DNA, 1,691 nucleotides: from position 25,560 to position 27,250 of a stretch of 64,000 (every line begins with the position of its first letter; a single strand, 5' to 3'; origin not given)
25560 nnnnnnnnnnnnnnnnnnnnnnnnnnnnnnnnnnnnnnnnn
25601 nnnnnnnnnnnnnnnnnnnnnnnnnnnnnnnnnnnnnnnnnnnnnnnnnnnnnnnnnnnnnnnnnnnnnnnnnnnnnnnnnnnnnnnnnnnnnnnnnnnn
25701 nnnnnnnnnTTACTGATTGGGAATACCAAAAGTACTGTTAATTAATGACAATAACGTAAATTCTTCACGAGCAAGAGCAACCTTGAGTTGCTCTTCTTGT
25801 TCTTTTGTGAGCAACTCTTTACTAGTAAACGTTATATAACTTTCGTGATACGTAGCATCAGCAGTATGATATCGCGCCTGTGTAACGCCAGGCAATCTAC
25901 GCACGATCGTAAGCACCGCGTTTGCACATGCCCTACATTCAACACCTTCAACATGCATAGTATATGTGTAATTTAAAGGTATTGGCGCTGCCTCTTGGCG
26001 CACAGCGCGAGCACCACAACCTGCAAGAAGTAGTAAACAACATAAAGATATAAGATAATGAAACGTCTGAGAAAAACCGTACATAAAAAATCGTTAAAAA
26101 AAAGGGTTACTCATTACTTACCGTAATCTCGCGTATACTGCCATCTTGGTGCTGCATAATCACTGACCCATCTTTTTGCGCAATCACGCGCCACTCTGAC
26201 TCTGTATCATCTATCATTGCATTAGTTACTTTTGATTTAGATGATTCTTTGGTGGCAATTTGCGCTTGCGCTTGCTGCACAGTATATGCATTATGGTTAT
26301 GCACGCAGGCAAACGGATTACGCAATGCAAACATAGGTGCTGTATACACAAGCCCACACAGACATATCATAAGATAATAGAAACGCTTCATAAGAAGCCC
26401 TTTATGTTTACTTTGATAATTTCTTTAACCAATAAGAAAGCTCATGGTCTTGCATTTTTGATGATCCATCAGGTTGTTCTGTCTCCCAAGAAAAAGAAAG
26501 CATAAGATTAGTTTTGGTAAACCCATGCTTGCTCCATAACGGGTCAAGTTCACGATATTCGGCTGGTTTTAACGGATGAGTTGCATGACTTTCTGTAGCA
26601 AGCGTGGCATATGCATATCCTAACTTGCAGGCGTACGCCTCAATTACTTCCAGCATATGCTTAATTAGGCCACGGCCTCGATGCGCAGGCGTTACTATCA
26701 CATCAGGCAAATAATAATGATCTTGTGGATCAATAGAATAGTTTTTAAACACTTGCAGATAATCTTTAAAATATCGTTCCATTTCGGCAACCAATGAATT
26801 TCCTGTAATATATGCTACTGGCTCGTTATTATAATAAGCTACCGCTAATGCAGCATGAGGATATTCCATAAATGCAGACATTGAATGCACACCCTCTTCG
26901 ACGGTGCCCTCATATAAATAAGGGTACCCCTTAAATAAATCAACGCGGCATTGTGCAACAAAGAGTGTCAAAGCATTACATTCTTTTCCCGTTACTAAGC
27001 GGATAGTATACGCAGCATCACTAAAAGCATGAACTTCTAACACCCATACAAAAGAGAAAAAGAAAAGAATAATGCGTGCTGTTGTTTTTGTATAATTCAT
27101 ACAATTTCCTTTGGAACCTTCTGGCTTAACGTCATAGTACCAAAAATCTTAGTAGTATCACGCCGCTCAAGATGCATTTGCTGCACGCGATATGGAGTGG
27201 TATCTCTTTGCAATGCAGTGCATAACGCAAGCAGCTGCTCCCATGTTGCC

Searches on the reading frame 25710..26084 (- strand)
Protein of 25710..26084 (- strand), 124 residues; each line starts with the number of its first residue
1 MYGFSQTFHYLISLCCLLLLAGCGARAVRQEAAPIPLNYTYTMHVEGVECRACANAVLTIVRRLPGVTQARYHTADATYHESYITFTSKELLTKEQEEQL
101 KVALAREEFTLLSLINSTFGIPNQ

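Call 42: search_protein_families(library=pfam, proteins=[window:25710-26084:-], max_evalue=0.001)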
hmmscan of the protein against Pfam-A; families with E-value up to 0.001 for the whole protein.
window:25710-26084:- (124 aa): 1 family
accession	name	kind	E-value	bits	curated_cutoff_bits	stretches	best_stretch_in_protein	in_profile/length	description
PF00403.32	HMA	-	0.00025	21.8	24.8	1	42-71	1-30/62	Heavy-metal-associated domain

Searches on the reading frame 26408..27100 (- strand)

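Call 42: search_protein_families(library=pfam, proteins=[window:26408-27100:-], max_evalue=0.001)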
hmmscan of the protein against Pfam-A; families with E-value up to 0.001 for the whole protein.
window:26408-27100:- (230 aa): 2 families
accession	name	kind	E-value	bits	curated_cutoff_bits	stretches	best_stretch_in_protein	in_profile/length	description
PF00583.31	Acetyltransf_1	-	4.6e-09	37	20.7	1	72-172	19-103/116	Acetyltransferase (GNAT) family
PF13508.13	Acetyltransf_7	-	0.00013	22.7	27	1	86-195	6-83/84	Acetyltransferase (GNAT) domain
